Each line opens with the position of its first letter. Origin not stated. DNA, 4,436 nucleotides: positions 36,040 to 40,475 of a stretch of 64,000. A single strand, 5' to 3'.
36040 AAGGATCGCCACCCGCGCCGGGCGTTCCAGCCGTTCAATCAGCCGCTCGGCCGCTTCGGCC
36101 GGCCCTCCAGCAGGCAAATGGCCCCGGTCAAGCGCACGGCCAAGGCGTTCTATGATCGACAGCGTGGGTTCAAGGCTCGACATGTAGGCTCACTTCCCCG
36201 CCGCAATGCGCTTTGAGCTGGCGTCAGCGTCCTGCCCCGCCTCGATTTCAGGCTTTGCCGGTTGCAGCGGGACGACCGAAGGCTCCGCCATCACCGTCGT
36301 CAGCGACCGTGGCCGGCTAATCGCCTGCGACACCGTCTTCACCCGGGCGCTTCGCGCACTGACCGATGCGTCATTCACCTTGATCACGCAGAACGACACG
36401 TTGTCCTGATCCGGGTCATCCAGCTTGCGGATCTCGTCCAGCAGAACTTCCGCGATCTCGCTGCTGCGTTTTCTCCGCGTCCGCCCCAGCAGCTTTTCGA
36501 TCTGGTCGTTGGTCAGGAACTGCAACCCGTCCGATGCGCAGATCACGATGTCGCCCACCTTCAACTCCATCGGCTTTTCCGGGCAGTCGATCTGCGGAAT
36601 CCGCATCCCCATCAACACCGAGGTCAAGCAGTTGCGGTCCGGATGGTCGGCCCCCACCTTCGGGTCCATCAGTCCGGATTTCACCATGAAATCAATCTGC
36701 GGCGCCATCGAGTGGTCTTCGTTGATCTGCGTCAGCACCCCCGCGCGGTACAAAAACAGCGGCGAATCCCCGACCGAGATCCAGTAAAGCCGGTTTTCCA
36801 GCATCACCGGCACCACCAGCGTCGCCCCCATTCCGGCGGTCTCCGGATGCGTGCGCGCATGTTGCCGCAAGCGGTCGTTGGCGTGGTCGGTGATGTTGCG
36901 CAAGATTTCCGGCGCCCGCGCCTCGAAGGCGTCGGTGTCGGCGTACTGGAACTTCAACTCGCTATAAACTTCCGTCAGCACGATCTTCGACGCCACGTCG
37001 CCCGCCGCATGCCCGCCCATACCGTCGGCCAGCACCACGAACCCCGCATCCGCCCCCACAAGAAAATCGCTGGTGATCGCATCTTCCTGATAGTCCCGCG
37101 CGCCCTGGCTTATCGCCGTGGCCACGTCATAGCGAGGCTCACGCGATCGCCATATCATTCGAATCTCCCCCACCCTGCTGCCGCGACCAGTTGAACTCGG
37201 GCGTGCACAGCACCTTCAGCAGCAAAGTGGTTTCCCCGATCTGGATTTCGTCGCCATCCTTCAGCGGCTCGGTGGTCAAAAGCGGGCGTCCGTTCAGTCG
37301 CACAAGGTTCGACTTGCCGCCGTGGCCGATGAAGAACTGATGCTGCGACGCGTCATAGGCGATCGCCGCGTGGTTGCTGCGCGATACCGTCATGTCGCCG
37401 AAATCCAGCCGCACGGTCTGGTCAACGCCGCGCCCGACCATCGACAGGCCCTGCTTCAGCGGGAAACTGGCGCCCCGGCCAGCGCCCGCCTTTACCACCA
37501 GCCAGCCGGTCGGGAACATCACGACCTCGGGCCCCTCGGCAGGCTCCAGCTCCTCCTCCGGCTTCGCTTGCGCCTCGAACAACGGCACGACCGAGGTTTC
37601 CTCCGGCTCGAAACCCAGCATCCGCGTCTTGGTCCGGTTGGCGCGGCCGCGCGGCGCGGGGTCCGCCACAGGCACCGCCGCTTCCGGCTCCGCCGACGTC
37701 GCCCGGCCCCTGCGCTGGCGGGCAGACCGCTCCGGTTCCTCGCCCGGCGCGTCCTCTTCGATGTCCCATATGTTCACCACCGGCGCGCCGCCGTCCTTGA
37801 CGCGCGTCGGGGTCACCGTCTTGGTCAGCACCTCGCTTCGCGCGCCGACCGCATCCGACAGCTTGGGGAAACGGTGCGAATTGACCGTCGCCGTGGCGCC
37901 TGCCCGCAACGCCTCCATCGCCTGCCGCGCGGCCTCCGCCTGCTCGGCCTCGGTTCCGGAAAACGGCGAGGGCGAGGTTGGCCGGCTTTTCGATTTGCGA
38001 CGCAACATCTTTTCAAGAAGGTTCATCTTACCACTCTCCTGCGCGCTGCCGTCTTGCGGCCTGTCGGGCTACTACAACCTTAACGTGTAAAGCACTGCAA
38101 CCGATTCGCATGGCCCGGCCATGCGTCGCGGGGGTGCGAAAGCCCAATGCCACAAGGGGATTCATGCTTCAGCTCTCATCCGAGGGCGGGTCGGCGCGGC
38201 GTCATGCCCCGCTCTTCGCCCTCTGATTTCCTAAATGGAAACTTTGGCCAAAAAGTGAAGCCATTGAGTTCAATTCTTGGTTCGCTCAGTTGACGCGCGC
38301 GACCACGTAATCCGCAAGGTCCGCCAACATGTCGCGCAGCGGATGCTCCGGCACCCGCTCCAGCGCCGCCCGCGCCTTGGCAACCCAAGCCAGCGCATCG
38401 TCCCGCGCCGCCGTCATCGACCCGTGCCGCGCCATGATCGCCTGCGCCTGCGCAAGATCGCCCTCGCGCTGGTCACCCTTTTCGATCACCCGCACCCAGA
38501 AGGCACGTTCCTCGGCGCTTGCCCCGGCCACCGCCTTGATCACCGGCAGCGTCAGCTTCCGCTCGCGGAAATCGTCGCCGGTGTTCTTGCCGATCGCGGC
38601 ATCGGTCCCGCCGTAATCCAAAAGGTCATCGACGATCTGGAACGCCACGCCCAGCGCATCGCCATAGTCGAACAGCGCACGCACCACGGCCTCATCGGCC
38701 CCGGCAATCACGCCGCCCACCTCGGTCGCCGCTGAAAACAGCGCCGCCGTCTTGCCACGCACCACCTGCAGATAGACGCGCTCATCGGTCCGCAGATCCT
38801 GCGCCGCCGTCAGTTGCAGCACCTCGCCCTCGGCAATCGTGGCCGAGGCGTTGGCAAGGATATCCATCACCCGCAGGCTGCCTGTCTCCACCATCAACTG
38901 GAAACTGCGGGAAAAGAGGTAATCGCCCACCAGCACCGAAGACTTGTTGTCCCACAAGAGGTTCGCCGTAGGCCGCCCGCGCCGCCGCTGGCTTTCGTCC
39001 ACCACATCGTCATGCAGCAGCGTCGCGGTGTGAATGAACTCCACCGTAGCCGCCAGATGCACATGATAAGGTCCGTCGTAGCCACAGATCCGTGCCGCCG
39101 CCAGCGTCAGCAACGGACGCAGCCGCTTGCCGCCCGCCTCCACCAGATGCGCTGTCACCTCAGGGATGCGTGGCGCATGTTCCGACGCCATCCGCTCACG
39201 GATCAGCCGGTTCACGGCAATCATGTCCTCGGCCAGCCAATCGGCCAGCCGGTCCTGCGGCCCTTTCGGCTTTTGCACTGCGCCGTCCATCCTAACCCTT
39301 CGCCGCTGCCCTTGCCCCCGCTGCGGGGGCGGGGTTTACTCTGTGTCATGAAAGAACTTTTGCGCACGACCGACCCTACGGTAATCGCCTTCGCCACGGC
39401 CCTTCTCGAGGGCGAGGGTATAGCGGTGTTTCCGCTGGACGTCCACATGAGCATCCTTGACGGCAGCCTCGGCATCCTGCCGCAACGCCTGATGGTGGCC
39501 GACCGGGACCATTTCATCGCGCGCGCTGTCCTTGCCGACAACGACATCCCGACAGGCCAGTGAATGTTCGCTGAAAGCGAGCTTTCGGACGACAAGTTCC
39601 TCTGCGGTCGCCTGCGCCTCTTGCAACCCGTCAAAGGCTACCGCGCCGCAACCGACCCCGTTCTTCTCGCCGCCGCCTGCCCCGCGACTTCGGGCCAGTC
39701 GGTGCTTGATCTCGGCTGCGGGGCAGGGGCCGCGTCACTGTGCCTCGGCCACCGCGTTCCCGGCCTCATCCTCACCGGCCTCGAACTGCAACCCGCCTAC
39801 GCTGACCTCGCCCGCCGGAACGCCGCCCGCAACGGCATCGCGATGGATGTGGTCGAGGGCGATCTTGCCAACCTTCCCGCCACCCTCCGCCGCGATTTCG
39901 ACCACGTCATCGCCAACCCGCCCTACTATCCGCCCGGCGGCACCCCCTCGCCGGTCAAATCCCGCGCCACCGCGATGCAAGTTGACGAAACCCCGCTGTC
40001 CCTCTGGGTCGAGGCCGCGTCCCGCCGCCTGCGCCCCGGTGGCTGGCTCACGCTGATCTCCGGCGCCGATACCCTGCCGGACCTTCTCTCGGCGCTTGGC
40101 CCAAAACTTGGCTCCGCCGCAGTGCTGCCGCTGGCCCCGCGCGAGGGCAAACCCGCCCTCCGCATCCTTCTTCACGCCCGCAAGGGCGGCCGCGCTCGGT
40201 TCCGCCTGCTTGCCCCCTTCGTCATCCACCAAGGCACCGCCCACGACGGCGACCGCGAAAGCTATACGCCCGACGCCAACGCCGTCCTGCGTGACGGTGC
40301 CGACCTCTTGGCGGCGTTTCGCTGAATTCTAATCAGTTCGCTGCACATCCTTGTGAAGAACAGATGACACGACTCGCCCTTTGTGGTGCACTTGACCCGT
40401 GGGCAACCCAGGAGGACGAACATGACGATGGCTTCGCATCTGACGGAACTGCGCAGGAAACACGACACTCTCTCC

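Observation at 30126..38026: Seven-gene FHA / PP2C / triple dynamin-like GTPase / Roadblock-like operon without a kinase: candidate uncharacterised membrane-remodelling or defence module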

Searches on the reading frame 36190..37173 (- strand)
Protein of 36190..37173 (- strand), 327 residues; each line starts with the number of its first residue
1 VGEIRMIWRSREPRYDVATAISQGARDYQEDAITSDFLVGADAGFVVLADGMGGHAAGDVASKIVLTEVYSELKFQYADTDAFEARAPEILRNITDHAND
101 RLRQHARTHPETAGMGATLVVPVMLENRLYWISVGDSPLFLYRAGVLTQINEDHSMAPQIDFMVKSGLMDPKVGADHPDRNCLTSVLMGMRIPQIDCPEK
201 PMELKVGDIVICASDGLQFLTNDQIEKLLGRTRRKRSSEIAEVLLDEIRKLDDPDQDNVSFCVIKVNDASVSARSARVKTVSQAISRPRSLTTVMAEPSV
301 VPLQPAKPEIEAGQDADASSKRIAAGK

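Call 3: search_protein_families(library=pfam, proteins=[window:36190-37173:-], max_evalue=0.1)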
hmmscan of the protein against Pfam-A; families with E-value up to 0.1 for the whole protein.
window:36190-37173:- (327 aa): 4 families
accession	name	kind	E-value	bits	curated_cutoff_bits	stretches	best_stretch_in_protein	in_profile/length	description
PF13672.11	PP2C_2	-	2.5e-08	34.1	24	1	30-157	13-139/209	Protein phosphatase 2C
PF00481.26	PP2C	-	3.6e-07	30.6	20.3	1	42-156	33-142/255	Protein phosphatase 2C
PF07228.17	SpoIIE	-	4.3e-07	30.5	25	2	188-266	105-191/192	Stage II sporulation protein E (SpoIIE)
PF13185.12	GAF_2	-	0.0056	17.3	28.6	1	38-130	18-103/136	GAF domain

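Call 4: search_protein_families(library=padloc, proteins=[window:36190-37173:-], max_evalue=0.1)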
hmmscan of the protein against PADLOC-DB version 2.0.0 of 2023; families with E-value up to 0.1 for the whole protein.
window:36190-37173:- (327 aa): 0 families

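Call 5: search_protein_families(library=ncbifam, proteins=[window:36190-37173:-], max_evalue=0.1)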
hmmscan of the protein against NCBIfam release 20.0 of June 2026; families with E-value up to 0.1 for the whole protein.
window:36190-37173:- (327 aa): 3 families
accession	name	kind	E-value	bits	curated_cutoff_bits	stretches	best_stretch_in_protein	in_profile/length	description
NF033484.1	Stp1_PP2C_phos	equivalog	4.2e-40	137.7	230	1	26-264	8-231/232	Stp1/IreP family PP2C-type Ser/Thr phosphatase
NF011149.0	PRK14559.1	equivalog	7.6e-15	54.7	374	1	43-226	411-587/642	serine/threonine phosphatase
NF004850.0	PRK06201.1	subfamily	0.089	12.3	231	0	204-241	161-198/222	hypothetical protein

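Call 85: search_solved_structures(query=window:36190-37173:-, max_evalue=0.001)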
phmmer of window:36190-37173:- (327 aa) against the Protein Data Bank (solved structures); distinct sequences matched with E-value up to 0.001: 18.
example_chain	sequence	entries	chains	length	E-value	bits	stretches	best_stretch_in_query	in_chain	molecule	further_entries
6ihl_A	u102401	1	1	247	5.5e-22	82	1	26-266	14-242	Phosphorylated protein phosphatase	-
6ihr_A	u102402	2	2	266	6.5e-22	81.7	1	26-266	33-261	Phosphorylated protein phosphatase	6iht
6ihs_A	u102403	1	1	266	6.6e-22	81.7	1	26-266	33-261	Phosphorylated protein phosphatase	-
5f1m_A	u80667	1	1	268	7.2e-22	81.6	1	26-266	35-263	Phosphorylated protein phosphatase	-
6ihw_A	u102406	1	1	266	1.7e-21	80.3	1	26-266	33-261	Phosphorylated protein phosphatase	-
6ihv_A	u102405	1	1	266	3.3e-21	79.4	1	26-266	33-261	Phosphorylated protein phosphatase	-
6ihu_A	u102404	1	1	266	4.5e-21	79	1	26-266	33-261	Phosphorylated protein phosphatase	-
1txo_A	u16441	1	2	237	1.5e-18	70.7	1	39-245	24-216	Putative Bacterial Enzyme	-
2cm1_A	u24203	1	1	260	1.6e-18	70.6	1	38-248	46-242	SERINE THREONINE PROTEIN PHOSPHATASE PSTP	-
2j82_A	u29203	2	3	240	4.2e-18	69.2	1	43-264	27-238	PROTEIN SERINE-THREONINE PHOSPHATASE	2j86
5iti_A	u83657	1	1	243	4.2e-18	69.2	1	43-264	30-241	Protein serin-threonin phosphatase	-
2pk0_A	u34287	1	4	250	2.6e-17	66.6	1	27-231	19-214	Serine/threonine protein phosphatase Stp1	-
2xzv_A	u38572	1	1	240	3.6e-17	66.2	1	43-264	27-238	PROTEIN SERIN-THREONIN PHOSPHATASE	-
2y09_A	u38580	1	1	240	5.5e-17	65.6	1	43-264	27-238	PROTEIN SERIN-THREONIN PHOSPHATASE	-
5d2u_A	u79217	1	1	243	1e-16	64.6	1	43-264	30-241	Protein serin-threonin phosphatase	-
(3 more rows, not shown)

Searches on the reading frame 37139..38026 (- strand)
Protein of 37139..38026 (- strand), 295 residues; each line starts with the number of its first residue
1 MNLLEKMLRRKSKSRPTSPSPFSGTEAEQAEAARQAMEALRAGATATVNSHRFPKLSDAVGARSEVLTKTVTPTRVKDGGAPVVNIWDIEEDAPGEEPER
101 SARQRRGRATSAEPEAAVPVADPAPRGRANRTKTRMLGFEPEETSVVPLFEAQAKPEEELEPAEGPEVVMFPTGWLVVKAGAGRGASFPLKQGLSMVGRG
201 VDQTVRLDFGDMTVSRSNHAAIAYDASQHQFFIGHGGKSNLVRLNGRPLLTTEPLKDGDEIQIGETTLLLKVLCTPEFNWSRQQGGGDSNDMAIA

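Call 3: search_protein_families(library=pfam, proteins=[window:37139-38026:-], max_evalue=0.1)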
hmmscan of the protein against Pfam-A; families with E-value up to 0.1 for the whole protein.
window:37139-38026:- (295 aa): 2 families
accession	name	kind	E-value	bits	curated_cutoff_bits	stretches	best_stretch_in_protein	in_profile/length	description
PF00498.31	FHA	-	1.3e-07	32.3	20.7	1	197-264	3-67/67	FHA domain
PF16697.10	Yop-YscD_cpl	-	2.2e-05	25.1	33.2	1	180-271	4-91/94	Inner membrane component of T3SS, cytoplasmic domain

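Call 4: search_protein_families(library=padloc, proteins=[window:37139-38026:-], max_evalue=0.1)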
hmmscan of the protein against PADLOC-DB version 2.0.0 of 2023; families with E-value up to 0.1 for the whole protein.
window:37139-38026:- (295 aa): 0 families

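Call 5: search_protein_families(library=ncbifam, proteins=[window:37139-38026:-], max_evalue=0.1)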
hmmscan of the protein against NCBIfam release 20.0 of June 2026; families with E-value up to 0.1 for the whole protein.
window:37139-38026:- (295 aa): 4 families
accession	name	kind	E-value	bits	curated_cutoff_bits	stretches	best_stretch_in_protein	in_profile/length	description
NF041660.2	oxygluDhInhib_OdhI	equivalog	1.5e-09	37.8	200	1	162-268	25-125/130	oxoglutarate dehydrogenase inhibitor Odhl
NF052573.1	HisKinEspAMyxo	equivalog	5.5e-08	31.3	1400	1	183-269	36-117/755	serine histidine kinase EspA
NF049868.1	FhaB_Rv0019c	equivalog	3.7e-07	30.3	125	1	168-269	65-157/158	FHA domain-containing protein FhaB/FipA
TIGR03354.1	VI_FHA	hypoth_equivalog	0.054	13.3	120.25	1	183-280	14-113/420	type VI secretion system-associated FHA domain protein TagH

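Call 84: search_solved_structures(query=A10, max_evalue=0.001)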
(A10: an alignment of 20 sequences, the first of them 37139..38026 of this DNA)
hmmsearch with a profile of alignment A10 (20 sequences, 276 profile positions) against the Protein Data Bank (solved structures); distinct sequences matched with E-value up to 0.001: 11.
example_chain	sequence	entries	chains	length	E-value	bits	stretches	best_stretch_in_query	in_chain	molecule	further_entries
2kkl_A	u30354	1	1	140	1.1e-06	31.9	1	156-252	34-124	Uncharacterized protein Mb1858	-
2kfu_A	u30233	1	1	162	1.5e-06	31.4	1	156-252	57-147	Rv1827 pThr 22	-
6i2p_D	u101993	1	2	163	1.6e-06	31.4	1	156-252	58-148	Glycogen accumulation regulator GarA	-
7rj3_A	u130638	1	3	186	2e-06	31.1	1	156-252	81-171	Glycogen accumulation regulator GarA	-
6i2q_B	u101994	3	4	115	3.1e-05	27.2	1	157-252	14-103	Glycogen accumulation regulator GarA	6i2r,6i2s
8p5r_G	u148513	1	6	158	4.9e-05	26.5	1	156-252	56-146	Glycogen accumulation regulator GarA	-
3po8_A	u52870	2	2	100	7e-05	26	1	163-250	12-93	Putative uncharacterized protein TB39.8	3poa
2lc1_A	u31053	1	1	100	8.5e-05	25.7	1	163-250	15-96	Putative uncharacterized protein TB39.8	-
2kb3_A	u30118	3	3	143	0.00016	24.8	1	145-252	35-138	Oxoglutarate dehydrogenase inhibitor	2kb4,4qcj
8p5x_G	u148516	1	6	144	0.00017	24.8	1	145-252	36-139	Oxoglutarate dehydrogenase inhibitor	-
3oun_A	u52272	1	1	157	0.00041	23.4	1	163-249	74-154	Putative uncharacterized protein TB39.8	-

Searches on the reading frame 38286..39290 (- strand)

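Call 97: search_protein_families(library=pfam, proteins=[window:38286-39290:-], max_evalue=0.00001)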
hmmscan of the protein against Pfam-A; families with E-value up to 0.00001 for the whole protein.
window:38286-39290:- (334 aa): 1 family
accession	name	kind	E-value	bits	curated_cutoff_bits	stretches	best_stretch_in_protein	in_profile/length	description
PF00348.22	polyprenyl_synt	-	3e-74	249.9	27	1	42-285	4-250/251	Polyprenyl synthetase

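Call 98: search_protein_families(library=padloc, proteins=[window:38286-39290:-], max_evalue=0.00001)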
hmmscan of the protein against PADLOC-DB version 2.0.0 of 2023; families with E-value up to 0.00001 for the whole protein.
window:38286-39290:- (334 aa): 0 families

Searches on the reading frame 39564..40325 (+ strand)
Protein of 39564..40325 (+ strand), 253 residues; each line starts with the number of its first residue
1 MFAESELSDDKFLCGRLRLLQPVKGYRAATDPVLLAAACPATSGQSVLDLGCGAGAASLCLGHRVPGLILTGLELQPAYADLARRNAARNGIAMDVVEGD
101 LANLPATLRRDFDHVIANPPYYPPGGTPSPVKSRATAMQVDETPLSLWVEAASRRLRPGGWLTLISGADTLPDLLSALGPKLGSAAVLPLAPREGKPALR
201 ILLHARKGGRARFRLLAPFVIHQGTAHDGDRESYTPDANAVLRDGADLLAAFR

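Call 97: search_protein_families(library=pfam, proteins=[window:39564-40325:+], max_evalue=0.00001)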
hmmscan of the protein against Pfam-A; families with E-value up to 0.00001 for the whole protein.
window:39564-40325:+ (253 aa): 5 families
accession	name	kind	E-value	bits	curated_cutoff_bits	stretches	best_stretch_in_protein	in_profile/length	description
PF05175.20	MTS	-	1.5e-12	48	23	1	34-124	22-111/170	Methyltransferase small domain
PF13649.12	Methyltransf_25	-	4.1e-11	43.9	27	1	47-117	1-70/97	Methyltransferase domain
PF08241.18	Methyltransf_11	-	3.1e-08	34.6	21.2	1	48-117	1-66/95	Methyltransferase domain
PF13847.12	Methyltransf_31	-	1.2e-07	31.9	27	1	42-167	2-112/145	Methyltransferase domain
PF08242.18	Methyltransf_12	-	4.8e-06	27.6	30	0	48-118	1-72/98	Methyltransferase domain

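Call 98: search_protein_families(library=padloc, proteins=[window:39564-40325:+], max_evalue=0.00001)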
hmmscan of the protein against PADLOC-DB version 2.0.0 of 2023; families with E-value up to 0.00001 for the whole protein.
window:39564-40325:+ (253 aa): 1 family
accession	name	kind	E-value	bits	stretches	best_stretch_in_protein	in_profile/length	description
PDLC04134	mad2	-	3.1e-19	67.1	1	34-168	282-398/492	mads_2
